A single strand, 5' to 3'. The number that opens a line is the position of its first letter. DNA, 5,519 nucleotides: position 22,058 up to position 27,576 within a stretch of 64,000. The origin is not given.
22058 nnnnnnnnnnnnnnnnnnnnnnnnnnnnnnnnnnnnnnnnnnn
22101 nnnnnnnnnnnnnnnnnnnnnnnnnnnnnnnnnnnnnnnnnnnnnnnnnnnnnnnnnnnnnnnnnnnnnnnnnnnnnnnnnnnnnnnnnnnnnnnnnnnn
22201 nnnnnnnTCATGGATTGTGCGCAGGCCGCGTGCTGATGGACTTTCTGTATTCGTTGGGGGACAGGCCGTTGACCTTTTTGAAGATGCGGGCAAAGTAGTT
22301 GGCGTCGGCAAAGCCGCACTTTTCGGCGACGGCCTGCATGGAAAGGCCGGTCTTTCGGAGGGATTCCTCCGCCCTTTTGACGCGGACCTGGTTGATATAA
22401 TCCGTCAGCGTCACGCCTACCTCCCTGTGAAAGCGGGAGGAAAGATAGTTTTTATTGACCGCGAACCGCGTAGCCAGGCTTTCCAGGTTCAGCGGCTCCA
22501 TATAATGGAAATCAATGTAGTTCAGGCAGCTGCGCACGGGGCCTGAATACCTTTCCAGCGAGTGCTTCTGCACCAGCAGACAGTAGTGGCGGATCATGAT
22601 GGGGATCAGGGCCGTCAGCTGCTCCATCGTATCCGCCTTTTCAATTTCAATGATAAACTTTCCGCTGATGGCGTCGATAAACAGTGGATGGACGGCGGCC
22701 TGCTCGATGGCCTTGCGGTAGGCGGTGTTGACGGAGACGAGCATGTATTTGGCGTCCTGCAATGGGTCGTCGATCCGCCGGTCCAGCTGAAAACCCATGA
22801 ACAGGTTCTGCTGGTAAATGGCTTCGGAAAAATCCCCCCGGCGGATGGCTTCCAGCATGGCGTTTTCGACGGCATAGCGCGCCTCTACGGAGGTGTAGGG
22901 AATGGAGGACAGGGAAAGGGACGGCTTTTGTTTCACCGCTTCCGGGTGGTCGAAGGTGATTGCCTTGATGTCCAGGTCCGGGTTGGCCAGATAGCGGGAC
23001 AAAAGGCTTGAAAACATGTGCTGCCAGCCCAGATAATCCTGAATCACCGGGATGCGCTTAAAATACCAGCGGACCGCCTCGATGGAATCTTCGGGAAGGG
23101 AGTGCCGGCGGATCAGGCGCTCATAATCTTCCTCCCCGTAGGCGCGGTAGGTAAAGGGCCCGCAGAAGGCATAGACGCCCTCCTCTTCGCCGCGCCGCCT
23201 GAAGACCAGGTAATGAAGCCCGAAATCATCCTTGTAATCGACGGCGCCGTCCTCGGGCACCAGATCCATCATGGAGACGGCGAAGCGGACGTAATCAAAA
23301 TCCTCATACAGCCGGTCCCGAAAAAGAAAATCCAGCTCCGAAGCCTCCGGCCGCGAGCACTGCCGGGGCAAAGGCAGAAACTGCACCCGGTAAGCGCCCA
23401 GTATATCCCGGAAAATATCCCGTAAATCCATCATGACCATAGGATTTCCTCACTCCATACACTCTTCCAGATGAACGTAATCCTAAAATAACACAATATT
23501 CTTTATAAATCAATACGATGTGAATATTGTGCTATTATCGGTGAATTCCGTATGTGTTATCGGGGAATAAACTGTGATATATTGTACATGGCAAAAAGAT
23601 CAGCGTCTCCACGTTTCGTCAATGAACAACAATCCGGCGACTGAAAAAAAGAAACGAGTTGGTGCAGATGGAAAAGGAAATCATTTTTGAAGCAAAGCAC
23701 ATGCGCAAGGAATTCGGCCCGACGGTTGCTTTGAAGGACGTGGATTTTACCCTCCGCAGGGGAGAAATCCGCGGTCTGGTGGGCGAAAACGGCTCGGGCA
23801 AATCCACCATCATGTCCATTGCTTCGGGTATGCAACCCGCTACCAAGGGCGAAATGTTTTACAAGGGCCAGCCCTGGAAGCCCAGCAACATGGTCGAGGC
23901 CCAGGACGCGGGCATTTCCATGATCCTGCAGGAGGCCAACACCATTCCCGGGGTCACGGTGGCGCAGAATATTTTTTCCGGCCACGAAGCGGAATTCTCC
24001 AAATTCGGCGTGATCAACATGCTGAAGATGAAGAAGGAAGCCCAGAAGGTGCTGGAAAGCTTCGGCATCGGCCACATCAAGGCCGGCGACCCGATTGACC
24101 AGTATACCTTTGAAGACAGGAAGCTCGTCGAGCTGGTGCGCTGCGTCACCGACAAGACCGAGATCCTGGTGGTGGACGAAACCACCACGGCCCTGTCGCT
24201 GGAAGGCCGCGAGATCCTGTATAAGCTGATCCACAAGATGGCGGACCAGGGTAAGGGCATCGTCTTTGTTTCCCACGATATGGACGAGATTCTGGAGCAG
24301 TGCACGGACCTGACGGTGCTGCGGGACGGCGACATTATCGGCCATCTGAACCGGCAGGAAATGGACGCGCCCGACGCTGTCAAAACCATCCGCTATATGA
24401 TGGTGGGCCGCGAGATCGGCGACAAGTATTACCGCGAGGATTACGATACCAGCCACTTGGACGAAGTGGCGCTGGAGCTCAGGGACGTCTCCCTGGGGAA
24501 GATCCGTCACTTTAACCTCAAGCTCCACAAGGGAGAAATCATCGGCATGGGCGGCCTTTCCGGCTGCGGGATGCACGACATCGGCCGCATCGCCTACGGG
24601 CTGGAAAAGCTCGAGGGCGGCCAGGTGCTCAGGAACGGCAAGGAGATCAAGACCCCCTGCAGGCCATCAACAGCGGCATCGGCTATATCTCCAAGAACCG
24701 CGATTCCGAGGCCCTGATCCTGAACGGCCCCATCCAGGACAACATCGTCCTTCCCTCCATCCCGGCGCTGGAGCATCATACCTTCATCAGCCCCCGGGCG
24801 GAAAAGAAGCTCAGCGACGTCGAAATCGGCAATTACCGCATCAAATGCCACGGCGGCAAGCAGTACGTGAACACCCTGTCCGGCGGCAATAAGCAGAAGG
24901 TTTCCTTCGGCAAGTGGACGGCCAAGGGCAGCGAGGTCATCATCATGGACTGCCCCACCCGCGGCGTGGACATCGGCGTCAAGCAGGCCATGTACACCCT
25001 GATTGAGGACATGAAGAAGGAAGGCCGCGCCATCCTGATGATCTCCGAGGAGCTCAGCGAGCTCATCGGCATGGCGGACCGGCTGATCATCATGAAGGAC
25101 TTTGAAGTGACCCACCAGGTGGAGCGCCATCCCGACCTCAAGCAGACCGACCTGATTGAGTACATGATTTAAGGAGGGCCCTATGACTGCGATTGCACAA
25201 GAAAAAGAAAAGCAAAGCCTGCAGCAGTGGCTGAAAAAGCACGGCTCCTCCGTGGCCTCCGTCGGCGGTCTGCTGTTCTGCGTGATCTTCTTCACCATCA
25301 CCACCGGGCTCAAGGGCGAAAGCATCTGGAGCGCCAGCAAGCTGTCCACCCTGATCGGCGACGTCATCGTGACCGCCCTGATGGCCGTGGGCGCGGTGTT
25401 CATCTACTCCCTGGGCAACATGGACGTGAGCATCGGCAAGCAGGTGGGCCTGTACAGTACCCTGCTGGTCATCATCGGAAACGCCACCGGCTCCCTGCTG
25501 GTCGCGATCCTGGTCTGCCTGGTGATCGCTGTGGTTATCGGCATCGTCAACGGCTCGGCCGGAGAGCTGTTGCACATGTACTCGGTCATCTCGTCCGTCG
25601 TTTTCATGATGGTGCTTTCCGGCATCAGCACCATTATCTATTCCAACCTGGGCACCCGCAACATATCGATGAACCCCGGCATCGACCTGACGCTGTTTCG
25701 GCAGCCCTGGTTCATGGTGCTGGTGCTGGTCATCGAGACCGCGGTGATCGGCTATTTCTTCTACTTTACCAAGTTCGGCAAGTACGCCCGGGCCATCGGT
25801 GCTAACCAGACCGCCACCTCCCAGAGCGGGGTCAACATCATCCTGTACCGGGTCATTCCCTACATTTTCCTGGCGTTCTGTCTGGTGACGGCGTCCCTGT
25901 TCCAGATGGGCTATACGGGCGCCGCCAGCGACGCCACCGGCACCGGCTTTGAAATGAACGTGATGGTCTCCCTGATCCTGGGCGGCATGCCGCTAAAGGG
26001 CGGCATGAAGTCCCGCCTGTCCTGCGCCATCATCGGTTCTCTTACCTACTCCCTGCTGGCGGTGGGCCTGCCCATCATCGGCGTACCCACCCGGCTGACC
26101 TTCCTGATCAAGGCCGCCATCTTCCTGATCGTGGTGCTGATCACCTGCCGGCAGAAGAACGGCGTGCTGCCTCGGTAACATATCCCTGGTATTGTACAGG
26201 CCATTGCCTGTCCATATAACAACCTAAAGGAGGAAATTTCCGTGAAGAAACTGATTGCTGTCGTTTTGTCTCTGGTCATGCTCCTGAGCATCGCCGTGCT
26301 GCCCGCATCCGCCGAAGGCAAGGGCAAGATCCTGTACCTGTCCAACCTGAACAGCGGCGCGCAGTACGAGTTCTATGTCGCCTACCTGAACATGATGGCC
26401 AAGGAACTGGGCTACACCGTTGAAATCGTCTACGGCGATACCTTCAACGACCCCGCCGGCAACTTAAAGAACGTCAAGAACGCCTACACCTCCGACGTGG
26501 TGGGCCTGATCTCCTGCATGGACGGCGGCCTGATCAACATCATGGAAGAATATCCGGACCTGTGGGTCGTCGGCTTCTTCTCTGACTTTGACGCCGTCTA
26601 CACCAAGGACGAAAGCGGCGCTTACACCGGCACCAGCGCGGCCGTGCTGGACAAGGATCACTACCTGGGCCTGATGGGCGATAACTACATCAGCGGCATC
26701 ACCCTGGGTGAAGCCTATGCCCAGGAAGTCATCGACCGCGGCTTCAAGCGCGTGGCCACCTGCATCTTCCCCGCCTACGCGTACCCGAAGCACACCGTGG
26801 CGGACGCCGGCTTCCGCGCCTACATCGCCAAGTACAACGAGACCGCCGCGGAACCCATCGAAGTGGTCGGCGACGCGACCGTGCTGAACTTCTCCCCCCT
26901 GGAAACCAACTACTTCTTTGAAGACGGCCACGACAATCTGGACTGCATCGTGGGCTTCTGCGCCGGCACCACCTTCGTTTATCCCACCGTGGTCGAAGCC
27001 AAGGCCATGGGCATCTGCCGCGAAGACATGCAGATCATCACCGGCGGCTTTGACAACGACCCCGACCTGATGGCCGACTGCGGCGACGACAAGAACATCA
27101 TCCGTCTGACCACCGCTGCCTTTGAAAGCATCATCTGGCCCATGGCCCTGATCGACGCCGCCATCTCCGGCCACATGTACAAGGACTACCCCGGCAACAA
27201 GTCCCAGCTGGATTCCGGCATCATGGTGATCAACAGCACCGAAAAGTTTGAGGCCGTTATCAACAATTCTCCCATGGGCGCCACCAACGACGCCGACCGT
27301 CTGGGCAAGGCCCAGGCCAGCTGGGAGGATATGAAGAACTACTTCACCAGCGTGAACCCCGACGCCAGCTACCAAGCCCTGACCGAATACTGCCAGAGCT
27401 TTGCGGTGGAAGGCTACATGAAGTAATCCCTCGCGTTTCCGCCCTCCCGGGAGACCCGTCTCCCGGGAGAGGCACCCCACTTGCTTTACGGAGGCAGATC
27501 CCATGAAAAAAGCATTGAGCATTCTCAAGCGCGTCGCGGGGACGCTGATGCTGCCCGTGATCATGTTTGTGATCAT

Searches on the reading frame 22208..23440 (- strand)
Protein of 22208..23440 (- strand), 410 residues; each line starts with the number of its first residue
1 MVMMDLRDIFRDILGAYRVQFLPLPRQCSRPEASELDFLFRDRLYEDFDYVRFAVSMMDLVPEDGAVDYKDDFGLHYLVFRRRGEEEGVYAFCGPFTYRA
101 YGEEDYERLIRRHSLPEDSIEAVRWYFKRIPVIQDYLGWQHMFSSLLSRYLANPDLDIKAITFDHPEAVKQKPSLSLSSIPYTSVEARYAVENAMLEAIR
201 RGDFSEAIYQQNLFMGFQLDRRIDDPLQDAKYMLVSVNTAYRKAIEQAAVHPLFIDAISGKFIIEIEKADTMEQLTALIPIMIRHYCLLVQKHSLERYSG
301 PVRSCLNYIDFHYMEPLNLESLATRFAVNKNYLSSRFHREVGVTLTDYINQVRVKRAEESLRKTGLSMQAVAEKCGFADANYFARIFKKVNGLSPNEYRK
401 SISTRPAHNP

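Call 23: search_protein_families(library=pfam, proteins=[window:22208-23440:-], max_evalue=0.00001)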
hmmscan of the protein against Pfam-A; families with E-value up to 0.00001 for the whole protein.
window:22208-23440:- (410 aa): 2 families
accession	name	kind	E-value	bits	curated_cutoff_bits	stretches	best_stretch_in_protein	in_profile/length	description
PF12833.13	HTH_18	-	4.5e-23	81.8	33.6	1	322-400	1-79/80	Helix-turn-helix domain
PF00165.29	HTH_AraC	-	2.5e-17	63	26.6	1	361-400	1-42/42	Bacterial regulatory helix-turn-helix proteins, AraC family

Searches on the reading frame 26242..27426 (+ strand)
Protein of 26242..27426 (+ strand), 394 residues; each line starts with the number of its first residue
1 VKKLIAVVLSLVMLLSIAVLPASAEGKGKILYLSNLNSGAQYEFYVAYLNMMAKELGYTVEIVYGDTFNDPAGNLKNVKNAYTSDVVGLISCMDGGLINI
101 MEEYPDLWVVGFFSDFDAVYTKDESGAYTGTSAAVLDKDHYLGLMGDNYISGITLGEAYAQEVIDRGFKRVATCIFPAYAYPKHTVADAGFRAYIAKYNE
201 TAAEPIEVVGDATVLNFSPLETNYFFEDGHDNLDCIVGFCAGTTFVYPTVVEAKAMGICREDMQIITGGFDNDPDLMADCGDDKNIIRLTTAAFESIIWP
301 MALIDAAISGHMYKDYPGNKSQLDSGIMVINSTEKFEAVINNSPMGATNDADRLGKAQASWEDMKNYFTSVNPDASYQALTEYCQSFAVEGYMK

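Call 3: search_protein_families(library=pfam, proteins=[window:26242-27426:+])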
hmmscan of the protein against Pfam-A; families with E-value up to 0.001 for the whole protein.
window:26242-27426:+ (394 aa): 0 families

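Call 4: search_protein_families(library=ncbifam, proteins=[window:26242-27426:+])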
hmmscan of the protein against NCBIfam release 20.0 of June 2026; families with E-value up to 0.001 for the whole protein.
window:26242-27426:+ (394 aa): 0 families

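Call 74: search_solved_structures(query=window:26242-27426:+, max_evalue=0.01)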
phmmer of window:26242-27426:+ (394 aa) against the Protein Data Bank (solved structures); distinct sequences matched with E-value up to 0.01: 0.
